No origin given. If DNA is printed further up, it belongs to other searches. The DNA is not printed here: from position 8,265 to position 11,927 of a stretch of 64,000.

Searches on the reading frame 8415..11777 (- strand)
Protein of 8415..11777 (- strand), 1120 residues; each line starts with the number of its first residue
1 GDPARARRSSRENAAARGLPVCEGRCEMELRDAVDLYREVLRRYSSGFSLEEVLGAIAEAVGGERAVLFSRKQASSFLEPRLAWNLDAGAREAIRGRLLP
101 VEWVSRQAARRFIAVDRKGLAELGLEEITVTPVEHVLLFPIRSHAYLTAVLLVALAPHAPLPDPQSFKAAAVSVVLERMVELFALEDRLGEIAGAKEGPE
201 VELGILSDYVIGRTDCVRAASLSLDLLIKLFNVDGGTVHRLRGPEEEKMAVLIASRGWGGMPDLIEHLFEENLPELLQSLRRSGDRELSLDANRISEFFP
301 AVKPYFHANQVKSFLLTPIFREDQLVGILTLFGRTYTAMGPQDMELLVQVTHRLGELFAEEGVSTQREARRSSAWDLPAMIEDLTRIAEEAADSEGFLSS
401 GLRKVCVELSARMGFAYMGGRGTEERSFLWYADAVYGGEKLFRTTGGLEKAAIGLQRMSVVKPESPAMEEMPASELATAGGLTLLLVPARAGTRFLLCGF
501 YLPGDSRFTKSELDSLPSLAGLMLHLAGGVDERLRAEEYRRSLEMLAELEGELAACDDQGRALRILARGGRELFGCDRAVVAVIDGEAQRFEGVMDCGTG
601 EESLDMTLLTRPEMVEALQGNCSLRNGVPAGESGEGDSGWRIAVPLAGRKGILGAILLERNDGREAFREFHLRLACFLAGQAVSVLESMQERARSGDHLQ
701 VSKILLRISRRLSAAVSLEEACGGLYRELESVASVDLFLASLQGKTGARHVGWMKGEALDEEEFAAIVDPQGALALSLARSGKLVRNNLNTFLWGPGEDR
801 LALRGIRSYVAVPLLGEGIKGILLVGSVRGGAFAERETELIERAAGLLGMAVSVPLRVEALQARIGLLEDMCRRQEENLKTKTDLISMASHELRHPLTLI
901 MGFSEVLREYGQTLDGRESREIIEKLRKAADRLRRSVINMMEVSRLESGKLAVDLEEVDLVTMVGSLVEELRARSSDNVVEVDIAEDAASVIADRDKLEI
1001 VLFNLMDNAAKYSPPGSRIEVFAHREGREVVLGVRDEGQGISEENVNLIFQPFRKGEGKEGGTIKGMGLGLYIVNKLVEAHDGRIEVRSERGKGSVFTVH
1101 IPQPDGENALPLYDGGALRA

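Call 59: search_protein_families(library=pfam, proteins=[window:8415-11777:-], max_evalue=0.00001)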
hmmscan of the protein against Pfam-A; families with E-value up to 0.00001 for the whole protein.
window:8415-11777:- (1120 aa): 5 families
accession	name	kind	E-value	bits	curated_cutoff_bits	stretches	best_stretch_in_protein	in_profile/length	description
PF02518.31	HATPase_c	-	2.4e-27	96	26.4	1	994-1104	2-110/111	Histidine kinase-, DNA gyrase B-, and HSP90-like ATPase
PF13185.12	GAF_2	-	1.6e-21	77.4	28.6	1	750-852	35-135/136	GAF domain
PF13492.12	GAF_3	-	5.9e-17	62.7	27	0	565-687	8-128/129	GAF domain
PF01590.32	GAF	-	2.9e-15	57.4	22.4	0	223-355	9-130/133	GAF domain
PF00512.31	HisKA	-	3.5e-13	49.8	26.9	1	882-949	2-66/66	His Kinase A (phospho-acceptor) domain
